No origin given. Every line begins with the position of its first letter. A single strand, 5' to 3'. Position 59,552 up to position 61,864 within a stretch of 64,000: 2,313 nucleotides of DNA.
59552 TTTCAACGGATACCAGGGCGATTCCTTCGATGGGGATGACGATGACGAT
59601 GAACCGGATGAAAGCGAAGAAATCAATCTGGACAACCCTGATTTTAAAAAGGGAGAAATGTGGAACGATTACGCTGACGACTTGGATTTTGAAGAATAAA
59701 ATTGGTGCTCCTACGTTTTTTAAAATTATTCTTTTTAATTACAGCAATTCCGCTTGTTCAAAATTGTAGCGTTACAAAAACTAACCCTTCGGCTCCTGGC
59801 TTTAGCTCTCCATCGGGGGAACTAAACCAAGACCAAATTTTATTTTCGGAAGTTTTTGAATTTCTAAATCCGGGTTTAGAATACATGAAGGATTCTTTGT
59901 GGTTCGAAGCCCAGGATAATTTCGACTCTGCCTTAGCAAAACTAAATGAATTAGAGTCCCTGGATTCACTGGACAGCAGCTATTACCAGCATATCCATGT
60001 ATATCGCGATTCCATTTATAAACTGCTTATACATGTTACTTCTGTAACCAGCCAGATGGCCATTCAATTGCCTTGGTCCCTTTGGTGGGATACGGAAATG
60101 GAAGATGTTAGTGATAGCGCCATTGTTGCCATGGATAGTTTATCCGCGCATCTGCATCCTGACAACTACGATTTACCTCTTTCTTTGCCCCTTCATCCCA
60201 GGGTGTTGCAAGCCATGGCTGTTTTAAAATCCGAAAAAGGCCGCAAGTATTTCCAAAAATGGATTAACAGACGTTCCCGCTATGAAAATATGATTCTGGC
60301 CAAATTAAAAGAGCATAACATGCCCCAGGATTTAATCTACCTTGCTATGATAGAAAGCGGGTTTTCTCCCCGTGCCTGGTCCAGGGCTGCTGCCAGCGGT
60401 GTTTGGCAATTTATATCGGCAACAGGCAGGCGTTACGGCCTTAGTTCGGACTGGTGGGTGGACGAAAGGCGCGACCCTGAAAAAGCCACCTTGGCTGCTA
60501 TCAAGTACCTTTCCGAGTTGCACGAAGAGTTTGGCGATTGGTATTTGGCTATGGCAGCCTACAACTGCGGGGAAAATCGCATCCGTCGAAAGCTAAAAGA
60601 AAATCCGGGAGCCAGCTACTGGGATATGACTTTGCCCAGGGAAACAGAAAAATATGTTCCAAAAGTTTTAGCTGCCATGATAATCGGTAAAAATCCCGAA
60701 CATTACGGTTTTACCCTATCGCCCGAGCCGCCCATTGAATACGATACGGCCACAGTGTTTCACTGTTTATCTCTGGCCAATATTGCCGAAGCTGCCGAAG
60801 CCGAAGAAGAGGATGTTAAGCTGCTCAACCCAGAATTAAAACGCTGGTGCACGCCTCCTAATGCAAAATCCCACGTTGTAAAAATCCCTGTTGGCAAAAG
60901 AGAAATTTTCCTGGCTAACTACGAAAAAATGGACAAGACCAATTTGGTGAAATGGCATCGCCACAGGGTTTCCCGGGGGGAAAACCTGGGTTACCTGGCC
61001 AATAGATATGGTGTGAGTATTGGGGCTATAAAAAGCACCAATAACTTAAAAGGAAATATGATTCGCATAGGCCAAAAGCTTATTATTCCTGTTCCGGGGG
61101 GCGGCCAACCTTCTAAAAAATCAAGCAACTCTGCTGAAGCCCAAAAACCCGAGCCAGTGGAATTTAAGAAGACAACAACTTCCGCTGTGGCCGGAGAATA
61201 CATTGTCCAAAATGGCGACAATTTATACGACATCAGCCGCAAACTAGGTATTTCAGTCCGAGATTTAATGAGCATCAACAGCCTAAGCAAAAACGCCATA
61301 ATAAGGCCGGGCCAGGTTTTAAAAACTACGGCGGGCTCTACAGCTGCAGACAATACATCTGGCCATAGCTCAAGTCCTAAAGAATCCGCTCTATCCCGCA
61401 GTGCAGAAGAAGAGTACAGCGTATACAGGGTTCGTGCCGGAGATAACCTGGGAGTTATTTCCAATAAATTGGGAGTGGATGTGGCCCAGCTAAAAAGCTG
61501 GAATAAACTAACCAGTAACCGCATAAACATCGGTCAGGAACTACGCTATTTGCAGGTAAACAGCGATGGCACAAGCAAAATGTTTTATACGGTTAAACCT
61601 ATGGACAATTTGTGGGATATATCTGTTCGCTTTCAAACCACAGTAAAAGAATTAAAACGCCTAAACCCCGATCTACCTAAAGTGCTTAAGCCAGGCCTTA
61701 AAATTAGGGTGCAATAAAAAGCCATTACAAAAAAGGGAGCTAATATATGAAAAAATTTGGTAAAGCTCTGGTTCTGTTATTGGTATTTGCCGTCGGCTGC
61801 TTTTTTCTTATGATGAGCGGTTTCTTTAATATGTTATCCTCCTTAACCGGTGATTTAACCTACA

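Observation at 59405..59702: Highly expressed-looking hyper-acidic micro-protein immediately upstream of MltD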

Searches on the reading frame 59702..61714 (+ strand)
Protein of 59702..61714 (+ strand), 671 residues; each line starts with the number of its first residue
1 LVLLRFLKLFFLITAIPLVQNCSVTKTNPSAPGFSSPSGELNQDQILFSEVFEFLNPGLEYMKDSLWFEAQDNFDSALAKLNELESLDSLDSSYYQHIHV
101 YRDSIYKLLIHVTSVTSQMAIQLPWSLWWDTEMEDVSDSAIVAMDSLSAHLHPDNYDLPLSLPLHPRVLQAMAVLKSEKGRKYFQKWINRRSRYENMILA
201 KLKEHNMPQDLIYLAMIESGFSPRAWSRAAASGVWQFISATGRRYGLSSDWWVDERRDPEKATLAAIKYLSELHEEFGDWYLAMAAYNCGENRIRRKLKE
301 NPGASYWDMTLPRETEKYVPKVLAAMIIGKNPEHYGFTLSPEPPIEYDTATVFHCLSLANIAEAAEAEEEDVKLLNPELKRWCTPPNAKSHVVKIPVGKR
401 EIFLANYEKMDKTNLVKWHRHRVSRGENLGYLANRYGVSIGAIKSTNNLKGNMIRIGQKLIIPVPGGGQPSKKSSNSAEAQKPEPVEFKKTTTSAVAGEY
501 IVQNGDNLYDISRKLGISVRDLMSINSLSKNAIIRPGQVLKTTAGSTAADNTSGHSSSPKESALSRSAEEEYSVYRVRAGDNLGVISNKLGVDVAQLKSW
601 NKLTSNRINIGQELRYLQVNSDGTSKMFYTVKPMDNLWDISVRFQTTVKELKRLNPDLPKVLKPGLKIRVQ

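Call 3: search_protein_families(library=pfam, proteins=[window:59702-61714:+], max_evalue=0.01)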
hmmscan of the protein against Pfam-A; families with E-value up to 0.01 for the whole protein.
window:59702-61714:+ (671 aa): 5 families
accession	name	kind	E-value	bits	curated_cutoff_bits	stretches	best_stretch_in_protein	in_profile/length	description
PF01476.26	LysM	-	2.8e-47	158.8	20.9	4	500-541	1-41/43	LysM domain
PF01464.25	SLT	-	5e-28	97.5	21.3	1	198-307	4-114/117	Transglycosylase SLT domain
PF23473.1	LysM3_LYK4_5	-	2.5e-10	40.7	29.3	0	500-534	5-39/48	LYK4/5 LysM3 domain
PF23446.1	LysM1_NFP_LYK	-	1.5e-07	32.6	36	0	429-465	18-56/60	NFP/LYK LysM1 domain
PF23462.1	LysM3_NFP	-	0.00036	21.4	28.1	0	500-527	5-32/48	NFP LysM3 domain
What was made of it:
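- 59702..61717 (+): MltD-like lipoprotein lytic transglycosylase (SLT domain, four LysM repeats). Start TTG 59702 (or GTG 59705), 2 nt after the micro-protein's stop, with no clear Shine-Dalgarno of its own. Pfam SLT 5e-28 and LysM 2.8e-47 (call 3).
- On MltD-type lytic transglycosylase (the downstream gene 59702..61717): Pfam PF01464, 5e-28, residues 198-307 (call 3). Four LysM stretches, 2.8e-47 (call 3).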

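Call 7: find_related_loci(query=window:59702-61714:+, collection=genome_contigs, flank=4000)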
Query window:59702-61714:+ (671 aa) in genome_contigs; peptide patterns used: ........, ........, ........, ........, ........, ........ (x = any residue, [..] = any of these).
41 stretches matched a pattern; 17 encode a relative of the query (tblastn E <= 1e-3); 17 distinct loci.
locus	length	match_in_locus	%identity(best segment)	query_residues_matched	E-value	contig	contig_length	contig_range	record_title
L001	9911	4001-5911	33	74-655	9e-95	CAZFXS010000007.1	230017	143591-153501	MAG TPA_asm: uncultured Chlorobiaceae bacterium isolate SRP237561_co1_246 genome assembly, contig: NODE_51_length_230017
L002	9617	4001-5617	36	179-655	3e-93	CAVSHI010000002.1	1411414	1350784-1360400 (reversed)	MAG: Ignavibacteriota bacterium isolate MFD01476.bin.1.124 genome assembly, contig: contig_213, whole genome shotgun seq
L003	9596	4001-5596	34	158-655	1e-92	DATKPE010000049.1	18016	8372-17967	MAG TPA_asm: Bacteroidota bacterium isolate SMAG_U14783 k141_2524209, whole genome shotgun sequence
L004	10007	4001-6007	32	70-671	6e-94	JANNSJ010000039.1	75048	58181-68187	MAG: Bacteroidota bacterium isolate SOY_31_metabat_225 SOY_31_k141_2641734, whole genome shotgun sequence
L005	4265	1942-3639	32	160-655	7e-87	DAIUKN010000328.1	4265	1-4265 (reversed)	MAG TPA_asm: Bacteroidota bacterium isolate CTOTU26107 NODE_21025_length_4265_cov_2.851069, whole genome shotgun sequenc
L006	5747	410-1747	36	179-614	4e-82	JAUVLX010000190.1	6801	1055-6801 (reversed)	MAG: Desulfobulbus sp. isolate CSMAG_517 CSMAG_517_k141_2323791_length_6801_cov_12.1784, whole genome shotgun sequence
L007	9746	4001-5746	32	58-671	1e-79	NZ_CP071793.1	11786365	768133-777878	Sulfidibacter corallicola strain M133 chromosome, complete genome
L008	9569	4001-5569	33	178-670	2e-76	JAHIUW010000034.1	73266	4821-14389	MAG: Proteobacteria bacterium isolate MM_PC_MetaG.mb.39 MM_PC_MetaG.mb.39_k141_1398126, whole genome shotgun sequence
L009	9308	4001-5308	34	179-653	7e-77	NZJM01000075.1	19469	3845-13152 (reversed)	MAG: Legionellales bacterium isolate MED1261 49816, whole genome shotgun sequence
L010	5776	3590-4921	35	181-665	4e-68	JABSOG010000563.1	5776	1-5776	MAG: Algicola sp. isolate DT_2 DT-Algicola-1_scaffold_564, whole genome shotgun sequence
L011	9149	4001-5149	35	179-668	3e-61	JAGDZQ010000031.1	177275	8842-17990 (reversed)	MAG: Cyclobacteriaceae bacterium isolate FR12bac4 FR12DL_contig_2500, whole genome shotgun sequence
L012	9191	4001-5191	36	160-671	6e-61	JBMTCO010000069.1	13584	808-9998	MAG: Cyclobacteriaceae bacterium isolate LKB_V4_S16_100percent_par_LKB_V4_S16_metabat.140 NODE_3778_length_13584_cov_5.1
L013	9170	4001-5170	33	183-626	4e-60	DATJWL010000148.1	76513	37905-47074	MAG TPA_asm: Casimicrobiaceae bacterium isolate SMAG_U15098 k141_3910532, whole genome shotgun sequence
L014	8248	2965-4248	34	178-659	2e-69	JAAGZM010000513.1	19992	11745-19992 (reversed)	MAG: Gammaproteobacteria bacterium isolate Cli_20 CliG_CONTIG1017628, whole genome shotgun sequence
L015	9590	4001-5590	34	179-655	5e-90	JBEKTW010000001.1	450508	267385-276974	MAG: Bacteroidota bacterium isolate SPRUCE 567 SPRUCE_567_1, whole genome shotgun sequence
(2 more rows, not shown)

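Call 17: search_protein_families(library=ncbifam, proteins=[window:59702-61714:+], max_evalue=1)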
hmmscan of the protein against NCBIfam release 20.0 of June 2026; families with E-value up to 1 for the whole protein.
window:59702-61714:+ (671 aa): 22 families
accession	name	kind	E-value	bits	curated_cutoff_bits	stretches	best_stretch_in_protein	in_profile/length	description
NF008050.0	PRK10783.1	equivalog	3.8e-77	259.6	508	3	179-477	89-402/457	murein transglycosylase D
NF004974.0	PRK06347.1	equivalog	2.1e-36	126.1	701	1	421-658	333-579/592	1,4-beta-N-acetylmuramoylhydrolase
NF042931.1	SAG1386_EF1546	equivalog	3.8e-22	79.1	80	3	472-542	82-157/158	SAG1386/EF1546 family surface-associated protein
NF041208.1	celldiv_DipM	equivalog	5.7e-20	71.9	740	3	467-565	153-250/419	cell division endopeptidase DipM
TIGR02899.1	spore_safA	subfamily_domain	2.1e-19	69.2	67.85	4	632-670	2-42/44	SafA/ExsA family spore coat assembly protein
NF040883.1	amid_act_ActS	equivalog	1.8e-18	66.7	375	4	493-562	29-98/242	amidase activator ActS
NF010495.0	PRK13914.1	equivalog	3.6e-18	65.8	647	3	476-545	177-248/481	invasion associated endopeptidase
NF050804.1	CellDivDipMCaul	equivalog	1.3e-15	57.3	900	3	496-548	297-359/634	cell division endopeptidase DipM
NF047755.1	LIC_10271_M23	exception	7.1e-12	45.5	180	2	494-557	21-84/207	LIC_10271 family cell wall hydrolase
NF052398.1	Agg_Promo_Fact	equivalog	2.1e-11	44.4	170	2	492-563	24-94/202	aggregation-promoting factor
NF010723.1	PRK14125.1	equivalog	4.6e-11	42.5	60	1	413-464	27-86/87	cell division suppressor protein YneA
NF047373.1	BB0259_flg_lyt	exception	4.5e-10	39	234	1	194-325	548-684/705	flagellar assembly lytic transglycosylase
TIGR02907.1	spore_VI_D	equivalog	2.7e-08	33.7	169.85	2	409-463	290-344/344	stage VI sporulation protein D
NF008652.0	PRK11649.1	equivalog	2.4e-07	29.8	341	2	559-626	81-150/439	murein DD-endopeptidase MepM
NF053825.1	PdgNdpepShyA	equivalog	2.1e-05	23.4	700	1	492-541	66-119/425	peptidoglycan DD-endopeptidase ShyA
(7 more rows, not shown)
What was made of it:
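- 59702..61717 (+): NCBIfam murein transglycosylase D 3.8e-77, below the curated cut-off (call 17).
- On MltD-type lytic transglycosylase (the downstream gene 59702..61717): 259.6 bits against a cut-off of 508 (call 17).
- Checked: The next ORF, 59702..61717, carries an SLT domain and four LysM repeats; its best NCBIfam match is murein transglycosylase D, below that model's cut-off (calls 3, 17).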
